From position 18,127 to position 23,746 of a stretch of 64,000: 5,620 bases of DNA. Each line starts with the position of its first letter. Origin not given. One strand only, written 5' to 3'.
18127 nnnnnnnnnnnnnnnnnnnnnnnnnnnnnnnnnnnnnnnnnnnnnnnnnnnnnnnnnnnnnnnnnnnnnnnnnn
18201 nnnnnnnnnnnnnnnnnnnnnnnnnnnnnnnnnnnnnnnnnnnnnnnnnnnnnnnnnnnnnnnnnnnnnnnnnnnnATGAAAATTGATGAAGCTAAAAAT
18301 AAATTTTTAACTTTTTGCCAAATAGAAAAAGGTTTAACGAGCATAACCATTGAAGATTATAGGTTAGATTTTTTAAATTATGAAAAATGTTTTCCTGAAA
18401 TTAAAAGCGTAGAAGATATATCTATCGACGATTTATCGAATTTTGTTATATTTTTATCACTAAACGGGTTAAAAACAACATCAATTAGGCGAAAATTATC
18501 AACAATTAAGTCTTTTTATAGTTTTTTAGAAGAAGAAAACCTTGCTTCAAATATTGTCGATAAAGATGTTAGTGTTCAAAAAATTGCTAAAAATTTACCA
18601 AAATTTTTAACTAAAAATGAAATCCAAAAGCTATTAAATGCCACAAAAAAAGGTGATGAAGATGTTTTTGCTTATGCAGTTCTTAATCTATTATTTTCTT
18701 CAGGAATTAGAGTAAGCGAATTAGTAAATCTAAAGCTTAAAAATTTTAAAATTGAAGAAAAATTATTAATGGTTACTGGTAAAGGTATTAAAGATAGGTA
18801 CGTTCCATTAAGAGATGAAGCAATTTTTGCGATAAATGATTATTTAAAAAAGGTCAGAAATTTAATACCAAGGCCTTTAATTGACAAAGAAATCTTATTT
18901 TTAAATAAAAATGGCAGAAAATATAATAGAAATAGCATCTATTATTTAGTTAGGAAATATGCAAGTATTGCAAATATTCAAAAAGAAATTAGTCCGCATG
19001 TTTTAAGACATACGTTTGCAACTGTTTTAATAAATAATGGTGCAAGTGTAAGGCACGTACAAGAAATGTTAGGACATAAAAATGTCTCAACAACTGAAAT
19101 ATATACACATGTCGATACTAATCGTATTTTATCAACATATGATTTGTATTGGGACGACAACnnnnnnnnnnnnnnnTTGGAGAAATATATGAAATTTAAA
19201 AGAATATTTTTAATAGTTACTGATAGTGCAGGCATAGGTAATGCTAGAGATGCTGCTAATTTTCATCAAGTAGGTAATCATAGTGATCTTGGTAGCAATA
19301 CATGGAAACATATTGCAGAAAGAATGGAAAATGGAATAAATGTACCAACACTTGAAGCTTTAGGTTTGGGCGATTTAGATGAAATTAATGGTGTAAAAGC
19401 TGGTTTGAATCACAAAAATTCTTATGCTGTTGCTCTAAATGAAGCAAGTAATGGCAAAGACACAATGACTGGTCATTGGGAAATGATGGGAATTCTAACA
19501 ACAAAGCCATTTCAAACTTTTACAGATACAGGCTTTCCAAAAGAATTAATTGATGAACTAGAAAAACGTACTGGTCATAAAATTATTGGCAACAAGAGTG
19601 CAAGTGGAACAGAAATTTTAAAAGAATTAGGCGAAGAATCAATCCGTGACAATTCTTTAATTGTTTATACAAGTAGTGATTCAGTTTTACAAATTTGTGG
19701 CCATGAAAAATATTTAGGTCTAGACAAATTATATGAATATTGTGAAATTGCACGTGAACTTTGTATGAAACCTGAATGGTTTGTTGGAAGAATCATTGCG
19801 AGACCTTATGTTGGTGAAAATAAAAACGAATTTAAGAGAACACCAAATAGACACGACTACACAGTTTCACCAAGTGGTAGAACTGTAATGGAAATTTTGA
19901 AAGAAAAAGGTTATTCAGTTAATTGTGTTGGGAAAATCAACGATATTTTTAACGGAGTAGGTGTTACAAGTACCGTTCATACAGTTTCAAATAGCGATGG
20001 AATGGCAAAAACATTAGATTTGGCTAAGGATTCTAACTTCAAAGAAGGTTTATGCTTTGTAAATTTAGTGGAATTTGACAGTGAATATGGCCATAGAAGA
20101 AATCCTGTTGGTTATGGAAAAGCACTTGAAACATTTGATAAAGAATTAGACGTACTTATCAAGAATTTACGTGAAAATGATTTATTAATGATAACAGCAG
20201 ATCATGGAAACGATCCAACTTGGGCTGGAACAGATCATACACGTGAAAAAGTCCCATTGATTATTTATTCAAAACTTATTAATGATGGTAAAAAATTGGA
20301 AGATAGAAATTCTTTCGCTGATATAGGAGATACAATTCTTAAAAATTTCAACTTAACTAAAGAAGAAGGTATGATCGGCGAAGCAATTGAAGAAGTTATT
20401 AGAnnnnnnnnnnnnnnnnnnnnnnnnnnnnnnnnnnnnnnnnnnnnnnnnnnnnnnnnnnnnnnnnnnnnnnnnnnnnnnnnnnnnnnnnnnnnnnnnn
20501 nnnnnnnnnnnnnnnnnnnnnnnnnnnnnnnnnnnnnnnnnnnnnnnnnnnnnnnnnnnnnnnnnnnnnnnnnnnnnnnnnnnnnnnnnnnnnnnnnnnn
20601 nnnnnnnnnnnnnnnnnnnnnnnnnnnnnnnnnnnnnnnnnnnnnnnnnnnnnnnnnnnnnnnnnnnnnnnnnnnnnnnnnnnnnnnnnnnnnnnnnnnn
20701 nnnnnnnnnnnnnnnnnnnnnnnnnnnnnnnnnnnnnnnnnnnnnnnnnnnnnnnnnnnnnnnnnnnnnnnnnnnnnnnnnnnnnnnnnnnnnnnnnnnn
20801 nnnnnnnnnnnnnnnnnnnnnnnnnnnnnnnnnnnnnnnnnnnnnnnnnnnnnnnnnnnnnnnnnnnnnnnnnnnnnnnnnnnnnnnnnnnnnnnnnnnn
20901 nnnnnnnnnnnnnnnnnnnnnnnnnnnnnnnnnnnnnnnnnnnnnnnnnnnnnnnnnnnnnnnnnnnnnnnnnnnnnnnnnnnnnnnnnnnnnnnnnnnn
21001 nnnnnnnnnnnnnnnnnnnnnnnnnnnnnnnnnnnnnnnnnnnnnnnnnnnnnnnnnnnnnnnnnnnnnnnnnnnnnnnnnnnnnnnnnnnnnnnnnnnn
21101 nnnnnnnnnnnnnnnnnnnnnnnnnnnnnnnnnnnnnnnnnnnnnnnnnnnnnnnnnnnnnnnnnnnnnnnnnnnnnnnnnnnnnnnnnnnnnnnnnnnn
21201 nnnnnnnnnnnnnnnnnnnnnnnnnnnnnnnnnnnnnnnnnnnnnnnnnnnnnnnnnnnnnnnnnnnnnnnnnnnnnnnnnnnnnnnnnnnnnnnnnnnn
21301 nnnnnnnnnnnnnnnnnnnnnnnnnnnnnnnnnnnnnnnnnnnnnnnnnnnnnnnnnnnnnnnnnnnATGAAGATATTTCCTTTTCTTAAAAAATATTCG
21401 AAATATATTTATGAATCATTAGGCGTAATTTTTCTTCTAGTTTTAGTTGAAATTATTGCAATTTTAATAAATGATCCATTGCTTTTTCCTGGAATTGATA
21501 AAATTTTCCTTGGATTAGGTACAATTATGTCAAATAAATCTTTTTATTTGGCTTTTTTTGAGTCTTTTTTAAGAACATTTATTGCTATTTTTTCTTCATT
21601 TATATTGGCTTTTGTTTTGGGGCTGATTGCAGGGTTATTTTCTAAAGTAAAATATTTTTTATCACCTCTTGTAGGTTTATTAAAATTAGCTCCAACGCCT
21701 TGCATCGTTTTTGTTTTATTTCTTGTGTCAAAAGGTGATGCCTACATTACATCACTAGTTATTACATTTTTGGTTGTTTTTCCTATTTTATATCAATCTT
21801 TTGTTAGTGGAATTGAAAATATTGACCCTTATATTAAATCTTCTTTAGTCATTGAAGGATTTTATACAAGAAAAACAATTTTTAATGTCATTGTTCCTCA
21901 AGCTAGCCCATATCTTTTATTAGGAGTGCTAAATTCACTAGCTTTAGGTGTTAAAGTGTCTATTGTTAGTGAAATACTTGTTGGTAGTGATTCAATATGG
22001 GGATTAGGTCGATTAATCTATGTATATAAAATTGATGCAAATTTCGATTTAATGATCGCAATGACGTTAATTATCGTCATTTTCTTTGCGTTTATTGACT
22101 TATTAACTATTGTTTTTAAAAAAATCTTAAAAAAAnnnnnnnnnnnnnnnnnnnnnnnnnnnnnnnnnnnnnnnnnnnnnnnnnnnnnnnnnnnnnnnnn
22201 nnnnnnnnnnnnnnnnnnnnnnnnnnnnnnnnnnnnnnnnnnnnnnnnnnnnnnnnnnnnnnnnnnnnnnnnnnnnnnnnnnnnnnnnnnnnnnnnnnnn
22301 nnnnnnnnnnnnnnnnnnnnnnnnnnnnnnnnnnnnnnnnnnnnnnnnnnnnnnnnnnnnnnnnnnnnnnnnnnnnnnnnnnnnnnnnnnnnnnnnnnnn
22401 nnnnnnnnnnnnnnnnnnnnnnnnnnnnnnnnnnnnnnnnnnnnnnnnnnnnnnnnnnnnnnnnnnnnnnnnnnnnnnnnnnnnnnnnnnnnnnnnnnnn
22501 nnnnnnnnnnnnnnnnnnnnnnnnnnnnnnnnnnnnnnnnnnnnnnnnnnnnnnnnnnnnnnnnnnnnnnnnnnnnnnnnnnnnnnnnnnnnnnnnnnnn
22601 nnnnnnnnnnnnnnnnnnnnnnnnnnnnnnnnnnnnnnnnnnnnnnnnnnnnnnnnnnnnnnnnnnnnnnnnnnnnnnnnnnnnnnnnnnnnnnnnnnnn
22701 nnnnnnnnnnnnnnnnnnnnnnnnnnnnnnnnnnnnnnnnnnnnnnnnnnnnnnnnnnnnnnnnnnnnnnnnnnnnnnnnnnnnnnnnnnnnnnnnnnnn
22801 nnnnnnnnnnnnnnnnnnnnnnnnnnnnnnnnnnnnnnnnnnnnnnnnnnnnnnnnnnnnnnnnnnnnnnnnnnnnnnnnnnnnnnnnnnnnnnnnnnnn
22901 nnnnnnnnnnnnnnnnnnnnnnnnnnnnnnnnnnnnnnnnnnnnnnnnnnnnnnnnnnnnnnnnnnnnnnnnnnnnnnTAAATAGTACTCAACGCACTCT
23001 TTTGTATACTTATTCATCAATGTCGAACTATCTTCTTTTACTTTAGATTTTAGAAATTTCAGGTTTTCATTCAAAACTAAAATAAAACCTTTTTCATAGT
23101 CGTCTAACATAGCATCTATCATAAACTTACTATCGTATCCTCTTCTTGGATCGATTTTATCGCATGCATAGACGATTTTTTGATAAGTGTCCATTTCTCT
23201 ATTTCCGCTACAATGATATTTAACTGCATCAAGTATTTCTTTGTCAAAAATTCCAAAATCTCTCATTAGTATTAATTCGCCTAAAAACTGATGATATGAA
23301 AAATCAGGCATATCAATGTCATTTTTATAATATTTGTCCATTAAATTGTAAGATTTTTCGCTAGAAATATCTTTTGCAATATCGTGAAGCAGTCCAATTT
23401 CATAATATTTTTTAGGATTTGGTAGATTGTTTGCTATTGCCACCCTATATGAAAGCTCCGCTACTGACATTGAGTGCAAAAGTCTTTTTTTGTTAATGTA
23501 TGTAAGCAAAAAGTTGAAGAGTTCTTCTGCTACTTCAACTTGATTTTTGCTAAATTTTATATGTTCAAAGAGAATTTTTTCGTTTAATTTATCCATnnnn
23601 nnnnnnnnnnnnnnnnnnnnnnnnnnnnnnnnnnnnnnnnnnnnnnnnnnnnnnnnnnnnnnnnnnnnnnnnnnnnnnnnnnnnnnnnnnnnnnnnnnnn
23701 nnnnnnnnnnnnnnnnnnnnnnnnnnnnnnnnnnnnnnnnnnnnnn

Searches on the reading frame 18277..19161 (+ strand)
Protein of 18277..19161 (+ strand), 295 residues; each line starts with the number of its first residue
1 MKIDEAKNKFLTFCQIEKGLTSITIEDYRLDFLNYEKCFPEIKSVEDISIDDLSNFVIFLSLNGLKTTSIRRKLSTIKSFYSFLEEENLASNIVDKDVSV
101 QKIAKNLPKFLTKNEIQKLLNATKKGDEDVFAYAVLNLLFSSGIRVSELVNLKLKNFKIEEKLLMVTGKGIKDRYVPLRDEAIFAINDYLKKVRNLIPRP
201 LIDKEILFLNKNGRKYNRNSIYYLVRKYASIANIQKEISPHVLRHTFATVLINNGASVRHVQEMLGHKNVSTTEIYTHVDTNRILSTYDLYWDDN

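Call 43: search_protein_families(library=ncbifam, proteins=[window:18277-19161:+], max_evalue=0.00001)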
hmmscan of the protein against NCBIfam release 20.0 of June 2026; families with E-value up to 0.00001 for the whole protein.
window:18277-19161:+ (295 aa): 11 families
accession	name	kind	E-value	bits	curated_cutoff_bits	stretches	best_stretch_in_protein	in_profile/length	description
TIGR02225.1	recomb_XerD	equivalog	7.9e-82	274.8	329.6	1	9-288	2-283/290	site-specific tyrosine recombinase XerD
TIGR02224.1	recomb_XerC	equivalog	1.7e-77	260.7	335.15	1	9-289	2-287/295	tyrosine recombinase XerC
NF001399.0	PRK00283.1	subfamily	2.6e-77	260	279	1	7-288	9-292/300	tyrosine recombinase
NF040815.2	recomb_XerA_Arch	equivalog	4.1e-63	213.4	220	1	9-286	2-261/263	site-specific tyrosine recombinase/integron integrase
NF002331.0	PRK01287.1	subfamily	2.6e-42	145.1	371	1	65-281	95-314/365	site-specific tyrosine recombinase XerC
NF003462.0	PRK05084.1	equivalog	1.6e-34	119.2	267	1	133-282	198-347/360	tyrosine recombinase XerS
TIGR02249.1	integrase_gron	subfamily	2.9e-33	115.6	265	2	221-280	242-301/315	integron integrase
NF007370.0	PRK09870.1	subfamily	2.7e-25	89.2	221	1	108-289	10-189/200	tyrosine-type DNA invertase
NF011946.0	PRK15417.1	equivalog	1.1e-20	74.1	435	2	229-280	265-316/337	integron integrase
NF007371.0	PRK09871.1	subfamily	6.4e-20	71.5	222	1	109-285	5-180/198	tyrosine-type DNA invertase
NF002685.0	PRK02436.1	equivalog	2.4e-10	40.7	178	1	20-277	14-244/245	site-specific tyrosine recombinase XerD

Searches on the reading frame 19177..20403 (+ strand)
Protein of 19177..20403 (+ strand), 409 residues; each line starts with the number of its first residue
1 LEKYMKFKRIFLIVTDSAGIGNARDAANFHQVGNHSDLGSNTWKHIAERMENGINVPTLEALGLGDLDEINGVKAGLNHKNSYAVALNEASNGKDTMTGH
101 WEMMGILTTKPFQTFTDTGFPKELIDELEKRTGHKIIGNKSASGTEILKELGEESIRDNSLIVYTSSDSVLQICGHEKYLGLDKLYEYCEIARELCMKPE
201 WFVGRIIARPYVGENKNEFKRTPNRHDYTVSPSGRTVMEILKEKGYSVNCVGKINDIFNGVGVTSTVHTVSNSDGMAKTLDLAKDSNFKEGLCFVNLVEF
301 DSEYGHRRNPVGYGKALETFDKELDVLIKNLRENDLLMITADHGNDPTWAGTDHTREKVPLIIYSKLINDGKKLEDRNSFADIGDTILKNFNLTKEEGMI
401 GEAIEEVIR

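Call 53: search_protein_families(library=pfam, proteins=[window:19177-20403:+], max_evalue=1e-8)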
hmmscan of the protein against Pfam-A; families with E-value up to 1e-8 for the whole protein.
window:19177-20403:+ (409 aa): 1 family
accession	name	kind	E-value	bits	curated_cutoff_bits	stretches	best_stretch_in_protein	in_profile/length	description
PF01676.23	Metalloenzyme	-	2.6e-42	145.5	24.3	1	8-394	1-251/252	Metalloenzyme superfamily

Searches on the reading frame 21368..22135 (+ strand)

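Call 53: search_protein_families(library=pfam, proteins=[window:21368-22135:+], max_evalue=1e-8)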
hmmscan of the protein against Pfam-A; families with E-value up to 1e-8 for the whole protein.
window:21368-22135:+ (256 aa): 1 family
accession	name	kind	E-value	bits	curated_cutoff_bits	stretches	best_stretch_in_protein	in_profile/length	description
PF00528.27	BPD_transp_1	-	7.4e-11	42.6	26.4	1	82-254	2-178/184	Binding-protein-dependent transport system inner membrane component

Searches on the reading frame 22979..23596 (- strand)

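Call 53: search_protein_families(library=pfam, proteins=[window:22979-23596:-], max_evalue=1e-8)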
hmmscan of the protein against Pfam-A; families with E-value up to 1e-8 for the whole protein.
window:22979-23596:- (206 aa): 1 family
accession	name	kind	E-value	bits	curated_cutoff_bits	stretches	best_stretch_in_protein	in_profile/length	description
PF01966.28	HD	-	9.7e-12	45.6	22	1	40-149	3-114/116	HD domain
